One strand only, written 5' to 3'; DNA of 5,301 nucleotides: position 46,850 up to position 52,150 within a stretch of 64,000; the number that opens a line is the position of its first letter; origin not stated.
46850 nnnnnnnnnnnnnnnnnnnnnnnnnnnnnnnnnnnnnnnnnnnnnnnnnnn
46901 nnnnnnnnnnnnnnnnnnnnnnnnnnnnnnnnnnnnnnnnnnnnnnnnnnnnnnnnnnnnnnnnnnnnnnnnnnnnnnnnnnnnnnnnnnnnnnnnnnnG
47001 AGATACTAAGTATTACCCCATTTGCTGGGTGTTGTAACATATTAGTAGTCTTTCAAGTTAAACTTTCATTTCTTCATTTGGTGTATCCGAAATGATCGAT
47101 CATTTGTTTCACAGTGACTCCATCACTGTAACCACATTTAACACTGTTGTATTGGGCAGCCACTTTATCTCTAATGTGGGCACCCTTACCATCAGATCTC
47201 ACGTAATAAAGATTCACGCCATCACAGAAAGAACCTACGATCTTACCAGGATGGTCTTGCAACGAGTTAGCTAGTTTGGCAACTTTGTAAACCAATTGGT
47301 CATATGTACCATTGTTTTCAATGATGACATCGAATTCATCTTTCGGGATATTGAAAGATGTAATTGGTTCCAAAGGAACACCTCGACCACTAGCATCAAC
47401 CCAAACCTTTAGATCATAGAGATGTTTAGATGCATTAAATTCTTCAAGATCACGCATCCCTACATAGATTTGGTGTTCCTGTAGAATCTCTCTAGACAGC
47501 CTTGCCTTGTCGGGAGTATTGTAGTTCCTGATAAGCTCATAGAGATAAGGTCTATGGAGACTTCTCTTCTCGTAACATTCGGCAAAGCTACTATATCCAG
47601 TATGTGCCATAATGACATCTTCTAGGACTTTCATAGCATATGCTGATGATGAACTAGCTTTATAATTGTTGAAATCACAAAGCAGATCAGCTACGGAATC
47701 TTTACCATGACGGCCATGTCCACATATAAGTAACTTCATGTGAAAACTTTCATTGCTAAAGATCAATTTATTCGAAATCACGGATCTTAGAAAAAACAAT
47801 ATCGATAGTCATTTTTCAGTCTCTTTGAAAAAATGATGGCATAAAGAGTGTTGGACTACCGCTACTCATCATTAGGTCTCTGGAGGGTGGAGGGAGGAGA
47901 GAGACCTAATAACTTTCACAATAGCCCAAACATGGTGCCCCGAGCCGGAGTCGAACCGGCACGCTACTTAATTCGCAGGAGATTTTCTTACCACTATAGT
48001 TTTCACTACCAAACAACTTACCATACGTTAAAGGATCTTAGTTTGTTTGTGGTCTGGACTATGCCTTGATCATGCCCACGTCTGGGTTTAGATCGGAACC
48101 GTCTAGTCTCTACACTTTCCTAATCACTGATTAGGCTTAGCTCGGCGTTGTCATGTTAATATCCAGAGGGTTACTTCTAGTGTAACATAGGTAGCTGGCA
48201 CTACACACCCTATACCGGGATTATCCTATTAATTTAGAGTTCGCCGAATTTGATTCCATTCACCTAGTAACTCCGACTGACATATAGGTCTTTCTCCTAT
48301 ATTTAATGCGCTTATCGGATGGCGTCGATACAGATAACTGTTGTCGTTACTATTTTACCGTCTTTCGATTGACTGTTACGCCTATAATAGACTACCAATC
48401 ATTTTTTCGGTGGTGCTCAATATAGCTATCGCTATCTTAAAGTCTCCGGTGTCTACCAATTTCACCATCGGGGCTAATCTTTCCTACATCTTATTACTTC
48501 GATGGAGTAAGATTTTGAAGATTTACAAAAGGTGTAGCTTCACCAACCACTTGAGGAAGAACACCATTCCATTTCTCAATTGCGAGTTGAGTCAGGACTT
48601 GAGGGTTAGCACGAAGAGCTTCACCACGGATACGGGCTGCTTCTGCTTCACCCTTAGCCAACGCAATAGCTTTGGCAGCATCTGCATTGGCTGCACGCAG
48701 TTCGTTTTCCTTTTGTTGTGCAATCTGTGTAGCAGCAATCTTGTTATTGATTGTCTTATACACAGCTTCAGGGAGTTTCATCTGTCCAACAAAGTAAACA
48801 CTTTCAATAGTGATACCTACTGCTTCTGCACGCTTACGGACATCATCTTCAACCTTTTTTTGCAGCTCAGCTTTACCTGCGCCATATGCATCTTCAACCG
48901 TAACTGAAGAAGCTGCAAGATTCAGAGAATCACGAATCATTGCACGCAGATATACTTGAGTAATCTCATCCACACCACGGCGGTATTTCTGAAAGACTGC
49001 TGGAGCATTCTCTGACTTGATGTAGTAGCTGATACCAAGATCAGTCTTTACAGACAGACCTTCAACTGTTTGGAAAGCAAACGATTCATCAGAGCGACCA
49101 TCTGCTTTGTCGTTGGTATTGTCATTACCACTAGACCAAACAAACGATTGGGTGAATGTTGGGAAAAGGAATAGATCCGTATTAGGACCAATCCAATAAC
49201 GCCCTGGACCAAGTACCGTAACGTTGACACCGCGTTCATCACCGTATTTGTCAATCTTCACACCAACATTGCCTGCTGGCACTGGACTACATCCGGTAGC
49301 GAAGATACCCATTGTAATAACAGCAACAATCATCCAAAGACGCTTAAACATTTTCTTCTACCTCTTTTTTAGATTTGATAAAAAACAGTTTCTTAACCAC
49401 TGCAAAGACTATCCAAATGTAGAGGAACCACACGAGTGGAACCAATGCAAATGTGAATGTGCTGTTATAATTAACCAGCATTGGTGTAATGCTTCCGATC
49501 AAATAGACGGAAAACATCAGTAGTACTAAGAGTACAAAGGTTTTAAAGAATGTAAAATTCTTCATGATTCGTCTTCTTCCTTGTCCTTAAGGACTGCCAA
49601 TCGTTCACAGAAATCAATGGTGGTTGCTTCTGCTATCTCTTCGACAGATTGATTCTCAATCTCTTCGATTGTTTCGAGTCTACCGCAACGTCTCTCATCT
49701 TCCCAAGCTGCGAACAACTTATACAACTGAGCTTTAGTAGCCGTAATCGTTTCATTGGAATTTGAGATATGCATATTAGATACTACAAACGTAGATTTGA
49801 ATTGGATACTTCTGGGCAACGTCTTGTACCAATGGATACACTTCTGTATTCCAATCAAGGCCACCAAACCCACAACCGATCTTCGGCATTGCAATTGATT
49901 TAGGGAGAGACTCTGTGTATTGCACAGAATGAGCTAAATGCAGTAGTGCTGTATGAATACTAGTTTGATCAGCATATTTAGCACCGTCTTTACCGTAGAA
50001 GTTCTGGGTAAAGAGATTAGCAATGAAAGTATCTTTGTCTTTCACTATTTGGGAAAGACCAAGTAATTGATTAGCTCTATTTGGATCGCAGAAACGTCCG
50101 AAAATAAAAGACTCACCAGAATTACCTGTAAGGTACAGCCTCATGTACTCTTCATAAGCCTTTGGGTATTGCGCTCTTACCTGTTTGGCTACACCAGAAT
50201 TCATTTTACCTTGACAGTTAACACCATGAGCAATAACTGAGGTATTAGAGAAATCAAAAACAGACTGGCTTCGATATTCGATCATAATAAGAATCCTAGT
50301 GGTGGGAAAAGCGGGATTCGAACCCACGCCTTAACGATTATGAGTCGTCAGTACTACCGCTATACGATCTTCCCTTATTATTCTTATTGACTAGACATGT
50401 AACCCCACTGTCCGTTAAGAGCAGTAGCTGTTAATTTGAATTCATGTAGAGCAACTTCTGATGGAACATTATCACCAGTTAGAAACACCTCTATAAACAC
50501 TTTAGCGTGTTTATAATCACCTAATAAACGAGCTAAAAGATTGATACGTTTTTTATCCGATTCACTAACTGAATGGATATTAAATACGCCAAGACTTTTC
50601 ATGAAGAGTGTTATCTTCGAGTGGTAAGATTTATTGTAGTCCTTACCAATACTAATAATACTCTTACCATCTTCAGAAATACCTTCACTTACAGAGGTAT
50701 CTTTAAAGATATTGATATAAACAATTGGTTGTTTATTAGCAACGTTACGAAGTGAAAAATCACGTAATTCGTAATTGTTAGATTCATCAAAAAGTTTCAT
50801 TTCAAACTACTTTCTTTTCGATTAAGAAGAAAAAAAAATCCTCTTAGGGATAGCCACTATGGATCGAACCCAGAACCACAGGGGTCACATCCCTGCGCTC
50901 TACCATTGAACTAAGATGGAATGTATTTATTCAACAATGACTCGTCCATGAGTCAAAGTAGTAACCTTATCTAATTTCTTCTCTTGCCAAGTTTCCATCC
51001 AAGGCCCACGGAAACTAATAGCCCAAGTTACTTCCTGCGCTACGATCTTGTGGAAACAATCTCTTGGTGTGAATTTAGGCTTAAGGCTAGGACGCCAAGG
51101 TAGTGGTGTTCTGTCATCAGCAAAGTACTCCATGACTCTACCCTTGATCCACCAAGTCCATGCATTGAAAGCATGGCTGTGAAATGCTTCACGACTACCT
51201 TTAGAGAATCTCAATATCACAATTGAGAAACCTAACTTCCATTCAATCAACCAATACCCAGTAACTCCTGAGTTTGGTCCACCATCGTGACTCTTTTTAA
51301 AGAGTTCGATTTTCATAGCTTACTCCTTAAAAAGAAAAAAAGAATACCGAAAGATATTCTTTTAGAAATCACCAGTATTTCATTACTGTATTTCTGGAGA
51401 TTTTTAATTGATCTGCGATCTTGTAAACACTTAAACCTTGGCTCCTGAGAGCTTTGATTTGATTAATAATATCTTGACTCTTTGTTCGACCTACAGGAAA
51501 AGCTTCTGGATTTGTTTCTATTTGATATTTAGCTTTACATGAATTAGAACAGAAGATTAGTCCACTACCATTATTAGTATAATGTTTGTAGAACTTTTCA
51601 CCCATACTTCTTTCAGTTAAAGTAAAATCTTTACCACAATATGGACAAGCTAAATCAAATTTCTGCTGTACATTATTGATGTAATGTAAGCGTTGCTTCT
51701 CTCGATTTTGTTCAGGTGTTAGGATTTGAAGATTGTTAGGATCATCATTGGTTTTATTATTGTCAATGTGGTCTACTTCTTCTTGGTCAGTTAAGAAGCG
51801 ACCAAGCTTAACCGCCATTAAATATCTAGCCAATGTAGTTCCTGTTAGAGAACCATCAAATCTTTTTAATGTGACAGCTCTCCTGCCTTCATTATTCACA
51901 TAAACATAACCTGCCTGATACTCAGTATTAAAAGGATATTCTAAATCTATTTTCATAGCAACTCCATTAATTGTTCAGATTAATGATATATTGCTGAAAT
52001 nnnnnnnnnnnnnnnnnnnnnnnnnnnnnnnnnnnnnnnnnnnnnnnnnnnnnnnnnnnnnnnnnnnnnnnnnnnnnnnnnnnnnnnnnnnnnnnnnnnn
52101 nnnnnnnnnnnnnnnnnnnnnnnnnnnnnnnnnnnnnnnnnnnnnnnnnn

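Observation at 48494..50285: Membrane module: SPFH/Band-7 lipoprotein with an overlapping two-TM partner, next to a macro-domain (ADP-ribose) protein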

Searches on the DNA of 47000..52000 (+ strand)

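Call 5: search_dna_similar(query=window:47000-52000:+, collection=phages, mode=near, max_rows=25)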
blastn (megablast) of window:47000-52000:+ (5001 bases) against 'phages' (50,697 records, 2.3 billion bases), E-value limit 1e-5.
No match.

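Call 54: search_rna_families(source=L049, threshold=evalue, max_evalue=0.01)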
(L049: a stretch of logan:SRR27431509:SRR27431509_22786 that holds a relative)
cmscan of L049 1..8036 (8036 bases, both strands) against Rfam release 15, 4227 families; matches with E-value up to 0.01: 6.
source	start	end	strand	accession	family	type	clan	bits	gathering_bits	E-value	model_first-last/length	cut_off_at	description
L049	315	386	+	RF00005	tRNA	Gene; tRNA;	CL00001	58.9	29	4.6e-11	1-71/71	no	tRNA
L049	3329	3419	+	RF00005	tRNA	Gene; tRNA;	CL00001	56.6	29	1.9e-10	1-71/71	no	tRNA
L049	1407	1494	+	RF00005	tRNA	Gene; tRNA;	CL00001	54.4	29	7.8e-10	1-71/71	no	tRNA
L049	2674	2748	+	RF00005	tRNA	Gene; tRNA;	CL00001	48.7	29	2.9e-08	1-71/71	no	tRNA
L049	5188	5265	+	RF02681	Twister-sister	Gene; ribozyme;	-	42.2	34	6.7e-07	1-81/81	no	Twister_sister_ribozyme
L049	222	308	+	RF01852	tRNA-Sec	Gene; tRNA;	CL00001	34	47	0.00081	1-91/91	no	Selenocysteine transfer RNA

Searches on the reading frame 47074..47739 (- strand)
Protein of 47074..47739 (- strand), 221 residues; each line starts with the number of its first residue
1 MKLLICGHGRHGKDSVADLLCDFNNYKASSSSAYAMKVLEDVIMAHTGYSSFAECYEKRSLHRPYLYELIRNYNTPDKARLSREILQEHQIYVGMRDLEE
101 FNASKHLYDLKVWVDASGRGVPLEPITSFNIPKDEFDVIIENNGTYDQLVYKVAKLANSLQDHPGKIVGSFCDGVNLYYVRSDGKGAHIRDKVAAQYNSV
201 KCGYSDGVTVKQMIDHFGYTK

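Call 3: search_protein_families(library=pfam, proteins=[window:47074-47739:-], max_evalue=0.01)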
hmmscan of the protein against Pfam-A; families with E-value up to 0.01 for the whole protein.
window:47074-47739:- (221 aa): 0 families

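Call 13: search_protein_families(library=phrogs, proteins=[window:47074-47739:-], max_evalue=0.01)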
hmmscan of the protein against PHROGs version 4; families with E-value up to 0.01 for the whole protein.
window:47074-47739:- (221 aa): 3 families
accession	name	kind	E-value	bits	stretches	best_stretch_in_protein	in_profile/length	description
phrog_38514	-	unknown function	1.6e-24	88.3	2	49-159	229-340/348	-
phrog_139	-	other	1.4e-07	32.2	0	88-161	189-264/342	deoxynucleoside monophosphate kinase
phrog_85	-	DNA, RNA and nucleotide metabolism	0.00011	21.9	1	45-165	199-334/866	thymidylate synthase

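Call 14: search_protein_families(library=ncbifam, proteins=[window:47074-47739:-], max_evalue=0.01)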
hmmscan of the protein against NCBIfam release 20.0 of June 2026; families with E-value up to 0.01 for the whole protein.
window:47074-47739:- (221 aa): 0 families

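Call 15: search_protein_families(library=padloc, proteins=[window:47074-47739:-], max_evalue=0.01)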
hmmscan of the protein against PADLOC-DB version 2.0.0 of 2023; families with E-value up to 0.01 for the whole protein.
window:47074-47739:- (221 aa): 0 families
